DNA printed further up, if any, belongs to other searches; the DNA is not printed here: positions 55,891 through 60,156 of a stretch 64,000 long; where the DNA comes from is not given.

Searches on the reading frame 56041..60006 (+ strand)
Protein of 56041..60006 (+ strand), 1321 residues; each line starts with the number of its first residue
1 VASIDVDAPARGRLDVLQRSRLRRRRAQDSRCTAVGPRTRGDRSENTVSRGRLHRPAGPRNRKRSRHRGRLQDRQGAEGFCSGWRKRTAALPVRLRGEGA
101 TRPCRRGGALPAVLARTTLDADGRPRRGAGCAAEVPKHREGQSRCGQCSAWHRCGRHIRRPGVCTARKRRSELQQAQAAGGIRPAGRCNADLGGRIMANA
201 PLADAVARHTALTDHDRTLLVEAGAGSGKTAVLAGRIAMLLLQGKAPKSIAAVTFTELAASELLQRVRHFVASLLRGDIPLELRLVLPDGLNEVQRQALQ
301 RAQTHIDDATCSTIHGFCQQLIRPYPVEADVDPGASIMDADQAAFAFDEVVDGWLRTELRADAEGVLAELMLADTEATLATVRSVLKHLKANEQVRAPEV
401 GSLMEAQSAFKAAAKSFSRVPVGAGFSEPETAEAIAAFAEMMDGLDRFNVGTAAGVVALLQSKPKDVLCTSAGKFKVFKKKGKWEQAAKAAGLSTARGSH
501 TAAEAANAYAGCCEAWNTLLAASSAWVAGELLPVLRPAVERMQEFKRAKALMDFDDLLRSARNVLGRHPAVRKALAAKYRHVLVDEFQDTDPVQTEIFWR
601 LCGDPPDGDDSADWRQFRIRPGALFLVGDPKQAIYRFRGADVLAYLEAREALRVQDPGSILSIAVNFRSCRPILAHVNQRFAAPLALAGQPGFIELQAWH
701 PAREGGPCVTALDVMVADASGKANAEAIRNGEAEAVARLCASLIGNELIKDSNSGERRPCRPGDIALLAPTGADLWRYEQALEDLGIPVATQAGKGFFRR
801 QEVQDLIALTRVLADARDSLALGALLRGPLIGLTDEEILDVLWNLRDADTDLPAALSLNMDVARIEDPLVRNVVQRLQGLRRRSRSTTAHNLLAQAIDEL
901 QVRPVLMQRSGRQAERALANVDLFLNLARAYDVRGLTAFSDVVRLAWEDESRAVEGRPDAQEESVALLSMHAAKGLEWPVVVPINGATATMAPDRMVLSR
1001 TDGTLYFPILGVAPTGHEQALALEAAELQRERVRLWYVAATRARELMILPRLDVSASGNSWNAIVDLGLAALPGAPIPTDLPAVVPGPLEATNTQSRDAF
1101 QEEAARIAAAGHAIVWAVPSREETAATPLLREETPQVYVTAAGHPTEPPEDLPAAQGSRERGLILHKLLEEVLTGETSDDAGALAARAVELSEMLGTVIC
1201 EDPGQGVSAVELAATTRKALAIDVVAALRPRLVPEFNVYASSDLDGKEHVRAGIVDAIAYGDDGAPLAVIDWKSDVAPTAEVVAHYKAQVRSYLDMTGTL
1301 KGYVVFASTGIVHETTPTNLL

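Call 8: search_protein_families(library=pfam, proteins=[window:56041-60006:+], max_evalue=0.001)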
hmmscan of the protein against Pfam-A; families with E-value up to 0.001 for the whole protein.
window:56041-60006:+ (1321 aa): 5 families
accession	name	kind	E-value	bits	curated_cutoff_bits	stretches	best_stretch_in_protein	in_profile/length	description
PF00580.27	UvrD-helicase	-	2.8e-52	178.5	23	1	210-650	7-268/271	UvrD/REP helicase N-terminal domain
PF13361.12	UvrD_C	-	8.5e-20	71.9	25.6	1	727-1048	44-344/350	UvrD-like helicase C-terminal domain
PF13245.12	AAA_19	-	5e-13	49.8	25.1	1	215-638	10-134/134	AAA domain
PF13538.12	UvrD_C_2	-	3.4e-06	27.2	27.4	0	966-988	3-25/52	UvrD-like helicase C-terminal domain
PF12705.13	PDDEXK_1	-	0.00021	21.7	22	1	1153-1300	29-172/247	PD-(D/E)XK nuclease superfamily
